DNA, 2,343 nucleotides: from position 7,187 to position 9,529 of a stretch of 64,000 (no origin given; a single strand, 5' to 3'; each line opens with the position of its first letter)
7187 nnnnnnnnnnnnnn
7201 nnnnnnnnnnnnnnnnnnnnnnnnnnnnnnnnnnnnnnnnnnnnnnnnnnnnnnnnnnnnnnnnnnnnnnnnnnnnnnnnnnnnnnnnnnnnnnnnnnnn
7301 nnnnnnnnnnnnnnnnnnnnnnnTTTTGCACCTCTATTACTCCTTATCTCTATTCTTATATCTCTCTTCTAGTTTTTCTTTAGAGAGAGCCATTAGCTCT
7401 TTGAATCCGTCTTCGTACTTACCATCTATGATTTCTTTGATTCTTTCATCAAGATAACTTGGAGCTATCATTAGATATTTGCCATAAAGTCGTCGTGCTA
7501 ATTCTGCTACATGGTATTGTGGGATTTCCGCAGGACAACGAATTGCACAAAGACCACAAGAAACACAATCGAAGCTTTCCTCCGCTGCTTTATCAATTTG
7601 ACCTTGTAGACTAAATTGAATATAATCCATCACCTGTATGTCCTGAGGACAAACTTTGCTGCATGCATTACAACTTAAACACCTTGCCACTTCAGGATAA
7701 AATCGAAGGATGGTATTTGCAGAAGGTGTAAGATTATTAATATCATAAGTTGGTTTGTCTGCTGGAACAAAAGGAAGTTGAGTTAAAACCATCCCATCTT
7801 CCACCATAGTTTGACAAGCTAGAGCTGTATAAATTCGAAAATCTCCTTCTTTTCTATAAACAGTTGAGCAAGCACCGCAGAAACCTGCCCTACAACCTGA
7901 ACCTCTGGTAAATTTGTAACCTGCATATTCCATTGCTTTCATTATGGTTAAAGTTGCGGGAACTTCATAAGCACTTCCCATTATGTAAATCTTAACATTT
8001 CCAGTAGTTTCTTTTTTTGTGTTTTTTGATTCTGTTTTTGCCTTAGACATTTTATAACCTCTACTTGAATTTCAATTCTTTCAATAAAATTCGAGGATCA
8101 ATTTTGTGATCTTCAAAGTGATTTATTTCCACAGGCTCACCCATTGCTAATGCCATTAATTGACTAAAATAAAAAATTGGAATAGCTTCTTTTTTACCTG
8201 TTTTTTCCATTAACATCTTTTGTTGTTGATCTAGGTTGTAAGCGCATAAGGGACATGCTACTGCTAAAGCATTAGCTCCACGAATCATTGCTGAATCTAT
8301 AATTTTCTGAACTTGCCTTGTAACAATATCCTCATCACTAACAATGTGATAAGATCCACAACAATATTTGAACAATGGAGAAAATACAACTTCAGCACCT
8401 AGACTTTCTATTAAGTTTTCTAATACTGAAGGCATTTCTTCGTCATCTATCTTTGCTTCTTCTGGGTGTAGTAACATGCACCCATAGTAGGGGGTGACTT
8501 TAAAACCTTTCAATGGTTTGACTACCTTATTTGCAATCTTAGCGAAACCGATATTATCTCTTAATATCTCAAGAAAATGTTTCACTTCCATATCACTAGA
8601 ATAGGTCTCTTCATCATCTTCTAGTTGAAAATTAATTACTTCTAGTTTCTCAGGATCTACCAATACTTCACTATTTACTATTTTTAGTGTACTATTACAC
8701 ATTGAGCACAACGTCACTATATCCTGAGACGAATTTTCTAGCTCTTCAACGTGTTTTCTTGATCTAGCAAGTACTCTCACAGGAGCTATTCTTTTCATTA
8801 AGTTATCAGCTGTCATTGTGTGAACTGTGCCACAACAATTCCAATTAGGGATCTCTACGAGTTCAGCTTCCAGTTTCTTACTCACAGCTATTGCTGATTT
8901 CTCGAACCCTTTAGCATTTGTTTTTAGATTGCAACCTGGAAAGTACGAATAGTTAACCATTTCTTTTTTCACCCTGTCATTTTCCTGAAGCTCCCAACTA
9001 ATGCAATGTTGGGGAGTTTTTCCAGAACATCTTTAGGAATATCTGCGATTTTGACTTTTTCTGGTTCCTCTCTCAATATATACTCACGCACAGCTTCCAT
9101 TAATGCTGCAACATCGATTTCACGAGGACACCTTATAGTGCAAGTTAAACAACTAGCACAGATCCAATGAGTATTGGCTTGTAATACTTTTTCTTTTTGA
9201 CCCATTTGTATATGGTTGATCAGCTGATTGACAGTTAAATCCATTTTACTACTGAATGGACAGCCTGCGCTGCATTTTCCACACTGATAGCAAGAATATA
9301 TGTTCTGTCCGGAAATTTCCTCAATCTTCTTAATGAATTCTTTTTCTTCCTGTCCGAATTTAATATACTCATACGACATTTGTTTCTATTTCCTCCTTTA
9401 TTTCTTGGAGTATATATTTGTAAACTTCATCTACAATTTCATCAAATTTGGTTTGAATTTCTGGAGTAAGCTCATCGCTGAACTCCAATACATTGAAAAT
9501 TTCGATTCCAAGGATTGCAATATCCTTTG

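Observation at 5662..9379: HdrC-HdrB-SdhB-like-SdhA-like block resembles a thiol:fumarate reductase split into four polypeptides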

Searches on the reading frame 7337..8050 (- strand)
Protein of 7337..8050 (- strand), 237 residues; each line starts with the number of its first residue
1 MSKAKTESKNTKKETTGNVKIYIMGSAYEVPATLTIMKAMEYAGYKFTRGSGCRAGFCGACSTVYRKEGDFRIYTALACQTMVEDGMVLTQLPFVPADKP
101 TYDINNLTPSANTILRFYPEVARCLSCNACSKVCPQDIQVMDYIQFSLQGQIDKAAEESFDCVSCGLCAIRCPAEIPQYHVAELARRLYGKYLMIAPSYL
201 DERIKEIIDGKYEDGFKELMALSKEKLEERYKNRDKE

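Call 3: search_protein_families(library=pfam, proteins=[window:7337-8050:-], max_evalue=0.01)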
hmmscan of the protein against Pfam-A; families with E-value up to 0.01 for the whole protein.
window:7337-8050:- (237 aa): 12 families
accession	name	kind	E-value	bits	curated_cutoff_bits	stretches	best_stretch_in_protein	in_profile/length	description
PF13187.11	Fer4_9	-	1.9e-08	34.6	27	1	123-175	1-50/52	4Fe-4S dicluster domain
PF12838.12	Fer4_7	-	4.6e-08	33.8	27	1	123-175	1-51/52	4Fe-4S dicluster domain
PF13183.11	Fer4_8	-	5.8e-08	33.6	27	2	155-176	47-68/68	4Fe-4S dicluster domain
PF13534.11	Fer4_17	-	7.5e-08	33.3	22.2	1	140-176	25-60/61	4Fe-4S dicluster domain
PF13237.11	Fer4_10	-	9.8e-06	25.8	25.5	1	122-173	7-53/53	4Fe-4S dicluster domain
PF13484.11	Fer4_16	-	1.5e-05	26.1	30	0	123-140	1-18/66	4Fe-4S double cluster binding domain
PF00037.32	Fer4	-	2.6e-05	24.3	21.1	1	123-137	7-21/24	4Fe-4S binding domain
PF00111.32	Fer2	-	0.00015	22.1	21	1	27-83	9-76/77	2Fe-2S iron-sulfur cluster binding domain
PF13510.11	Fer2_4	-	0.00023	21.6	22.8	1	18-90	3-78/82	2Fe-2S iron-sulfur cluster binding domain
PF14697.11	Fer4_21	-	0.00041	20.9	35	1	122-174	6-53/59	4Fe-4S dicluster domain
PF14691.11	Fer4_20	-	0.00073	19.8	25.8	1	120-174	20-77/113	Dihydroprymidine dehydrogenase domain II, 4Fe-4S cluster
PF13746.11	Fer4_18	-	0.0041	17.7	27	0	120-146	57-83/114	4Fe-4S dicluster domain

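Call 4: search_protein_families(library=ncbifam, proteins=[window:7337-8050:-], max_evalue=0.01)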
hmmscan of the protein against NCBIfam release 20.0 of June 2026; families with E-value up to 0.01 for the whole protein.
window:7337-8050:- (237 aa): 42 families (the best 25 are shown)
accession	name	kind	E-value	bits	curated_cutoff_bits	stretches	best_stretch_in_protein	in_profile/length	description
TIGR01945.1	rnfC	subfamily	4.3e-11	42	245.95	1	120-181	361-423/435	RnfABCDGE type electron transport complex subunit C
NF003454.1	PRK05035.1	equivalog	1.2e-10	40.6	345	1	115-177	360-423/556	electron transport complex subunit RsxC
NF004898.0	PRK06259.1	equivalog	1.2e-09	37.4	385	1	26-92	19-85/488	fumarate reductase (CoM/CoB) subunit TfrB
TIGR00314.1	cdhA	equivalog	3.3e-09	35.1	781.3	1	119-182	396-459/784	CO dehydrogenase/acetyl-CoA synthase complex subunit alpha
TIGR01971.1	NuoI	subfamily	7.7e-08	32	113.05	1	113-175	33-96/121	NADH-quinone oxidoreductase, chain I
NF041837.1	rnfC_Methano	equivalog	1.6e-07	30.6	650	1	112-180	350-417/438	Rnf electron transport complex subunit RnfC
NF004540.0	PRK05888.2-1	equivalog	6.9e-07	28.9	215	1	111-176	35-102/139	NADH-quinone oxidoreductase subunit NuoI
TIGR02512.1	FeFe_hydrog_A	subfamily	8.8e-07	28.1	405.95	1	120-175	5-65/375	[FeFe] hydrogenase, group A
NF042909.1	FMH_DH_FwdF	exception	1.3e-06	27.7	375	1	123-180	16-75/336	tungsten-dependent formylmethanofuran dehydrogenase subunit FwdF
NF040763.1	FeFe_hydrog_A6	exception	1.5e-06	26.9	765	1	119-174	142-202/571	NADH-dependent [FeFe] hydrogenase, group A6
TIGR00403.1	ndhI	equivalog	1.8e-06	27.7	302.35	1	102-176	42-118/183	NAD(P)H-quinone oxidoreductase subunit I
NF007205.0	PRK09626.1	equivalog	1.9e-06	27.8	93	1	120-174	15-68/105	2-oxoglutarate-acceptor oxidoreductase subunit OorD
NF043039.1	HgcAB_like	equivalog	5.1e-06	26.3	285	1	95-175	276-347/350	HgcAB-like fusion protein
TIGR00384.1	dhsB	subfamily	1.2e-05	24.8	88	0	121-145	195-219/222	succinate dehydrogenase and fumarate reductase iron-sulfur protein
NF040864.1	HgcB_ferredoxin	equivalog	1.3e-05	24.9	99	1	121-175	13-59/93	mercury methylation ferredoxin HgcB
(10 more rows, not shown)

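Call 62: search_solved_structures(query=window:7337-8050:-, max_evalue=0.01, show_alignments=2)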
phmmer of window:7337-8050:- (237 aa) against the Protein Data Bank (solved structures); distinct sequences matched with E-value up to 0.01: 116 (the best 60 are shown).
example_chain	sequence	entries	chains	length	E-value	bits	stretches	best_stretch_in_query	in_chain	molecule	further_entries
9sfi_T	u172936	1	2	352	5.8e-08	35.5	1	122-176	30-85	4Fe-4S ferredoxin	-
7bkb_K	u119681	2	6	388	1.2e-07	34.5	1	123-174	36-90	Formylmethanofuran dehydrogenase, subunit F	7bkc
9eri_C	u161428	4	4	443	2.1e-06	30.3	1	121-177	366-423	Na(+)-translocating ferredoxin:NAD(+) oxidoreductase complex subunit C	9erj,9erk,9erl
3cf4_A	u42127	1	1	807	4.1e-06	29.4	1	119-184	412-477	Acetyl-CoA decarboxylase/synthase alpha subunit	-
8ahx_C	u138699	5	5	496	9.9e-06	28.1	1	121-186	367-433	Ion-translocating oxidoreductase complex subunit C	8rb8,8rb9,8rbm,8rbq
7zc6_C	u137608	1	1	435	1.8e-05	27.3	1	95-175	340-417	RnfC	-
9ygv_C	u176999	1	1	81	3.5e-05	26.3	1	123-181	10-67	Photosystem I iron-sulfur center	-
6hum_I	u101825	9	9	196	3.6e-05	26.3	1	102-176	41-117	NAD(P)H-quinone oxidoreductase subunit I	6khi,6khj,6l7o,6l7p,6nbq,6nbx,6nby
7wfg_I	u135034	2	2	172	3.9e-05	26.2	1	105-175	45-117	NAD(P)H-quinone oxidoreductase subunit I, chloroplastic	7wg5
8zo9_c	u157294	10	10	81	4e-05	26.2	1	123-178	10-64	Photosystem I iron-sulfur center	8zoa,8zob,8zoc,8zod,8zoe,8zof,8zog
7eu3_I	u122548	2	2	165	4.6e-05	26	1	116-176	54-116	NAD(P)H-quinone oxidoreductase subunit I, chloroplastic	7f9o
1jb0_C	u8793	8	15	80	8.3e-05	25.1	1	123-179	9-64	PHOTOSYSTEM I IRON-SULFUR CENTER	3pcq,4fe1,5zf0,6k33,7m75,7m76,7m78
6pnj_C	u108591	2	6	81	8.4e-05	25.1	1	123-179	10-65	Photosystem I iron-sulfur center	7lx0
7coy_aC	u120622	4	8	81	8.4e-05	25.1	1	123-179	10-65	Photosystem I iron-sulfur center | Photosystem I protein PsaC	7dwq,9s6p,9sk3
10eg_C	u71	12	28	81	8.5e-05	25.1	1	123-179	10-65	Photosystem I iron-sulfur center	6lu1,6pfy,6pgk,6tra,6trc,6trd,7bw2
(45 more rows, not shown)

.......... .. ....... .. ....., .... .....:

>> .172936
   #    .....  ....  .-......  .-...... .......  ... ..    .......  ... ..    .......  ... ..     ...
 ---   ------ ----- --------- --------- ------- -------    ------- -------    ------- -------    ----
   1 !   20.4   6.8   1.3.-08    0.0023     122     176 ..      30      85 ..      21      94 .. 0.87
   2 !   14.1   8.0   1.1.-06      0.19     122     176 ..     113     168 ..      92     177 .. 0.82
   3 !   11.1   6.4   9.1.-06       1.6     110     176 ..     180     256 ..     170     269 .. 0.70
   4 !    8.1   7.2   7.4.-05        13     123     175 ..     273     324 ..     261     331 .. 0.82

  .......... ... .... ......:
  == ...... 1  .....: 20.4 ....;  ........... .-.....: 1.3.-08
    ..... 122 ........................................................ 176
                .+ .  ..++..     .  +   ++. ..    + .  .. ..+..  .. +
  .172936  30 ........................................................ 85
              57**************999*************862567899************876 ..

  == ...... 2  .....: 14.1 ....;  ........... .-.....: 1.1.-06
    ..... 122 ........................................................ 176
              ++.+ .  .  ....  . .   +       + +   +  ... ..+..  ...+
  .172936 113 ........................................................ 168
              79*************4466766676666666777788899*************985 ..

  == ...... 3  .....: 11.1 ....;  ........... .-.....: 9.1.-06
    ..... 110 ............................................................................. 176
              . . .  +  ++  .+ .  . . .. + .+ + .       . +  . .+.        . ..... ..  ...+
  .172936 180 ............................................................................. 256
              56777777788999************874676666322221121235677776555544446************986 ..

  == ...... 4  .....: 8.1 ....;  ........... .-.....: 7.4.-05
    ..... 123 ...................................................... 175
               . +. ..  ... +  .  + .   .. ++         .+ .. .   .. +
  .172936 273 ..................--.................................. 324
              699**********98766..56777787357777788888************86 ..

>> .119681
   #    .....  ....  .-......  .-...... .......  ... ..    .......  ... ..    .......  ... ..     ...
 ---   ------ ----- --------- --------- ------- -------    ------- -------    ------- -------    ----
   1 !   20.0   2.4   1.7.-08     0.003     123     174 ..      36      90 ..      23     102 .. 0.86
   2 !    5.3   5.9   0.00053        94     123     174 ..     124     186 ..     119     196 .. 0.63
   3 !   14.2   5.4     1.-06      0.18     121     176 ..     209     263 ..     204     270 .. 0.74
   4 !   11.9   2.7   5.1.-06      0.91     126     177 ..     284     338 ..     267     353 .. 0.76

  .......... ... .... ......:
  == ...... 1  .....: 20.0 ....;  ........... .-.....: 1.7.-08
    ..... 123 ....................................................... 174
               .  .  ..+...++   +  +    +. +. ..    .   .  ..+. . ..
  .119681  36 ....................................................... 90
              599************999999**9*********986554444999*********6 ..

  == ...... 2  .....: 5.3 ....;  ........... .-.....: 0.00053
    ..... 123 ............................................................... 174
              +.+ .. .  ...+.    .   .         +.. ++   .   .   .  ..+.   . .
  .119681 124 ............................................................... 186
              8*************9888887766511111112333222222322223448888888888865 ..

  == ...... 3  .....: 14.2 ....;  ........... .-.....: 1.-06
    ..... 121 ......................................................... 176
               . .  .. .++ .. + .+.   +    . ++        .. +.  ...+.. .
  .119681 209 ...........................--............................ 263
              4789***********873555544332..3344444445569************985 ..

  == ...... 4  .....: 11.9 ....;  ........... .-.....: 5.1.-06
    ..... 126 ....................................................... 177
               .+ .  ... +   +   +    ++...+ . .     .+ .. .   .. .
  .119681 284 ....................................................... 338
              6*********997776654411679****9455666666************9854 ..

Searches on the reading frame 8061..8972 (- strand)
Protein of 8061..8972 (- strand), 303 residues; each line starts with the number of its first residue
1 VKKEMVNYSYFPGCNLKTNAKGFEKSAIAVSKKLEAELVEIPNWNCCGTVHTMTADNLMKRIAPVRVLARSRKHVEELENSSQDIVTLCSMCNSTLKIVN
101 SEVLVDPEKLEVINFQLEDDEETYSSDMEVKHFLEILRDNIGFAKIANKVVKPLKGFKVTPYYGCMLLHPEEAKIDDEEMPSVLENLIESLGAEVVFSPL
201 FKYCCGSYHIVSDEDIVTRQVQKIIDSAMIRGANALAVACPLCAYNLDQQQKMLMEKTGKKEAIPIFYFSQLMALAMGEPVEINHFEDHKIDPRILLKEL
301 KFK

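Call 3: search_protein_families(library=pfam, proteins=[window:8061-8972:-], max_evalue=0.01)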
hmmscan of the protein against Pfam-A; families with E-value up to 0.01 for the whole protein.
window:8061-8972:- (303 aa): 2 families
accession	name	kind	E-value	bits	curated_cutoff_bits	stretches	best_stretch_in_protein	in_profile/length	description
PF02754.22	CCG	-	2.7e-21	75.9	20.6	2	159-248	1-85/85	Cysteine-rich domain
PF14353.12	CpXC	-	0.0026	18.2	25.4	0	205-265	6-65/121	CpXC protein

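Call 4: search_protein_families(library=ncbifam, proteins=[window:8061-8972:-], max_evalue=0.01)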
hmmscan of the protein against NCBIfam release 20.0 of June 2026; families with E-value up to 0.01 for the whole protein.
window:8061-8972:- (303 aa): 6 families
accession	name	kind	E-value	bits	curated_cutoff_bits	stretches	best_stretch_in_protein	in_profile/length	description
TIGR03288.1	CoB_CoM_SS_B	equivalog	3.9e-44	151.1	345.15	1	8-298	2-288/290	CoB--CoM heterodisulfide reductase subunit B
NF042965.1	MFR_anch_SdhE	equivalog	1.7e-41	142.6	500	1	7-283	2-268/282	8-methylmenaquinol:fumarate reductase membrane anchor subunit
NF041780.1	hetero_SS_HdrB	equivalog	8.8e-17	61.4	450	1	10-293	8-298/304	ferredoxin:CoB-CoM heterodisulfide reductase subunit HdrB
NF045670.1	quin_L_LdhH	equivalog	2.1e-08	32.9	800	2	7-114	468-569/706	L-lactate dehydrogenase (quinone) large subunit LdhH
NF008369.0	PRK11168.1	equivalog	2.3e-07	30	278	1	9-110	170-267/401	anaerobic glycerol-3-phosphate dehydrogenase subunit C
NF004898.0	PRK06259.1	equivalog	1.2e-06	27.5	385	1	3-255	259-471/488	fumarate reductase (CoM/CoB) subunit TfrB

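Call 61: search_solved_structures(query=window:8061-8972:-, max_evalue=0.01, show_alignments=1)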
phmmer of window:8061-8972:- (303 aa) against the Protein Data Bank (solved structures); distinct sequences matched with E-value up to 0.01: 5.
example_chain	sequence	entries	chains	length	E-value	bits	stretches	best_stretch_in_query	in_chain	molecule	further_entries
9sfi_C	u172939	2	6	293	2.5e-36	128.6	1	7-300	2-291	H(2)/formate:CoB-CoM heterodisulfide,ferredoxin reductase subunit B2 | Heterodisulfide reductase subunit B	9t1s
8rvu_b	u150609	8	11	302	4.3e-32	114.7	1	8-291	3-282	H(2):CoB-CoM heterodisulfide,ferredoxin reductase subunit B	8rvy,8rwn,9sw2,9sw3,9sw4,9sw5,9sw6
8rvv_B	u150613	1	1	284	4.7e-32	114.6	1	8-289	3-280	H(2):CoB-CoM heterodisulfide,ferredoxin reductase subunit B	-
5odc_B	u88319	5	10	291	4.9e-32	114.6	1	7-298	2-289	Heterodisulfide reductase, subunit B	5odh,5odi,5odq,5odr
7bkb_B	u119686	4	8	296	1e-28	103.7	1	7-293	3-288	CoB--CoM heterodisulfide reductase subunit B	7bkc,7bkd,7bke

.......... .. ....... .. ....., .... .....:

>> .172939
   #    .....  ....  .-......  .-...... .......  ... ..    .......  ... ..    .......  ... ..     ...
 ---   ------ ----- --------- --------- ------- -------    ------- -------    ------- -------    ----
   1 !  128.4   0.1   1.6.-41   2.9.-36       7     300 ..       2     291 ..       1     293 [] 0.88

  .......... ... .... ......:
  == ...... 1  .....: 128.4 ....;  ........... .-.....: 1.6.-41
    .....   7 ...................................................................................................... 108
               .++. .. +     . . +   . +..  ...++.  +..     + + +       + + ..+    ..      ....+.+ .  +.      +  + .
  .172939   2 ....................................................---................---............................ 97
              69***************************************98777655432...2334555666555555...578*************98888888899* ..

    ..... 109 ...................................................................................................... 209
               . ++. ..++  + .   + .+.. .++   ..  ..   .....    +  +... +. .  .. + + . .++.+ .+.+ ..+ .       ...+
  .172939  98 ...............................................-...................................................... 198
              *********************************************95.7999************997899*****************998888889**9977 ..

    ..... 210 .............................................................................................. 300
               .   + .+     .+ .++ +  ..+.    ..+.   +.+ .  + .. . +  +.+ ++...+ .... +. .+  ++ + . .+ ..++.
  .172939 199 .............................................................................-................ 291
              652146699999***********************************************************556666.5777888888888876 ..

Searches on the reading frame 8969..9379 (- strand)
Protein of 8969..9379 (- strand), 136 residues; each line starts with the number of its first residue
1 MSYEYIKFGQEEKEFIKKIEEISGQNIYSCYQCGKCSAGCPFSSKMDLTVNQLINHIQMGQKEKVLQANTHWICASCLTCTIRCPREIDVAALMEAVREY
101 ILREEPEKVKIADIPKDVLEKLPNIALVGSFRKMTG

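Call 3: search_protein_families(library=pfam, proteins=[window:8969-9379:-], max_evalue=0.01)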
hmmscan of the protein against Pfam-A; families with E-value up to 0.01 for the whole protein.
window:8969-9379:- (136 aa): 6 families
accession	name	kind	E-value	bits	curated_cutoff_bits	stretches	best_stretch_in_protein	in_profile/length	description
PF13183.11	Fer4_8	-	5.9e-10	40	27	1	28-88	3-68/68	4Fe-4S dicluster domain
PF13534.11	Fer4_17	-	8.9e-09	36.2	22.2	1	29-89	1-61/61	4Fe-4S dicluster domain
PF13187.11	Fer4_9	-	1.3e-07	31.9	27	1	30-87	2-50/52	4Fe-4S dicluster domain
PF13237.11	Fer4_10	-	1.4e-05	25.4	25.5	1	29-85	8-53/53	4Fe-4S dicluster domain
PF12838.12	Fer4_7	-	0.00031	21.6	27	1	29-87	1-51/52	4Fe-4S dicluster domain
PF25160.1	LdpA_Fe-S-bd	-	0.0019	18.3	27.6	1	28-43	26-41/49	LdpA Fe-S cluster-binding domain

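Call 4: search_protein_families(library=ncbifam, proteins=[window:8969-9379:-], max_evalue=0.01)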
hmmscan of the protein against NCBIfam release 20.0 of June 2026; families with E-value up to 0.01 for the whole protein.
window:8969-9379:- (136 aa): 26 families (the best 25 are shown)
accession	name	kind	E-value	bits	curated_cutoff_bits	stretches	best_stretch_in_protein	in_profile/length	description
TIGR03290.1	CoB_CoM_SS_C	equivalog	2e-19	70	160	1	28-105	2-79/144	CoB--CoM heterodisulfide reductase subunit C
NF038018.1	qmoC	equivalog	2.2e-19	70.1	300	1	13-114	3-104/360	quinone-interacting membrane-bound oxidoreductase complex subunit QmoC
NF041890.1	hdrC_Methbact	equivalog_domain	4.8e-12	45.8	270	1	13-112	14-112/192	ferredoxin:CoB-CoM heterodisulfide reductase subunit HdrC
NF041779.1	hetero_SS_HdrC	equivalog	1.1e-11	44.6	350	1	26-103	29-105/198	ferredoxin:CoB-CoM heterodisulfide reductase subunit HdrC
TIGR00314.1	cdhA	equivalog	1.5e-08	33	781.3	1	13-112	385-477/784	CO dehydrogenase/acetyl-CoA synthase complex subunit alpha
NF004898.0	PRK06259.1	equivalog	8.3e-07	28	385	2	6-46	164-204/488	fumarate reductase (CoM/CoB) subunit TfrB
TIGR01945.1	rnfC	subfamily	8.4e-07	27.9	245.95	1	18-95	353-425/435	RnfABCDGE type electron transport complex subunit C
NF004616.0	PRK05950.1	subfamily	3.7e-06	26.3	228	1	11-104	129-236/238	succinate dehydrogenase iron-sulfur subunit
TIGR00384.1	dhsB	subfamily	5.4e-06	26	88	1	10-97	121-221/222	succinate dehydrogenase and fumarate reductase iron-sulfur protein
NF009226.0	PRK12576.1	equivalog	1.7e-05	24.4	344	1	66-112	202-250/317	succinate dehydrogenase/fumarate reductase iron-sulfur subunit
NF008369.0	PRK11168.1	equivalog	1.7e-05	23.9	278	1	25-109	8-95/401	anaerobic glycerol-3-phosphate dehydrogenase subunit C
NF005746.0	PRK07570.1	subfamily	4.1e-05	23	243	1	24-102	153-242/250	succinate dehydrogenase/fumarate reductase iron-sulfur subunit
NF041837.1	rnfC_Methano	equivalog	8.5e-05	21.6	650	1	16-109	346-434/438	Rnf electron transport complex subunit RnfC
NF045670.1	quin_L_LdhH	equivalog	0.00033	19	800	1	26-112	302-394/706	L-lactate dehydrogenase (quinone) large subunit LdhH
NF003454.1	PRK05035.1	equivalog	0.00068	18.2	345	1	25-108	364-442/556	electron transport complex subunit RsxC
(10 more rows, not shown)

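Call 63: search_solved_structures(query=window:8969-9379:-, max_evalue=0.01, show_alignments=1)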
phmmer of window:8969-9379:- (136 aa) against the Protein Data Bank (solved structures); distinct sequences matched with E-value up to 0.01: 7.
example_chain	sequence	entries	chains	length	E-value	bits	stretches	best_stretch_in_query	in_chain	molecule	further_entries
8rvv_C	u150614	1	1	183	3.4e-18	69.2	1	6-98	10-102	H(2):CoB-CoM heterodisulfide,ferredoxin reductase subunit C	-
8rvu_c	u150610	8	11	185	3.5e-18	69.2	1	6-98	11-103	H(2):CoB-CoM heterodisulfide,ferredoxin reductase subunit C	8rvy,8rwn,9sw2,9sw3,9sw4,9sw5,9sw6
7bkb_C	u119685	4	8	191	3e-13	53.2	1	12-102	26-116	CoB--CoM heterodisulfide reductase subunit C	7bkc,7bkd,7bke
5odc_C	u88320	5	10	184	1.2e-12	51.2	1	26-100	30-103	Heterodisulfide reductase, subunit C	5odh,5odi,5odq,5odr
9sfi_E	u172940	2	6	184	1.3e-12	51.2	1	26-101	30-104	H(2)/formate:CoB-CoM heterodisulfide,ferredoxin reductase subunit C2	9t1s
31ox_C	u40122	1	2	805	0.0025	21.1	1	27-106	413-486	Acetyl-CoA decarbonylase/synthase complex subunit alpha 2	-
9lay_B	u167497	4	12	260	0.0049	20.2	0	24-102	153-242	4Fe-4S ferredoxin iron-sulfur binding domain protein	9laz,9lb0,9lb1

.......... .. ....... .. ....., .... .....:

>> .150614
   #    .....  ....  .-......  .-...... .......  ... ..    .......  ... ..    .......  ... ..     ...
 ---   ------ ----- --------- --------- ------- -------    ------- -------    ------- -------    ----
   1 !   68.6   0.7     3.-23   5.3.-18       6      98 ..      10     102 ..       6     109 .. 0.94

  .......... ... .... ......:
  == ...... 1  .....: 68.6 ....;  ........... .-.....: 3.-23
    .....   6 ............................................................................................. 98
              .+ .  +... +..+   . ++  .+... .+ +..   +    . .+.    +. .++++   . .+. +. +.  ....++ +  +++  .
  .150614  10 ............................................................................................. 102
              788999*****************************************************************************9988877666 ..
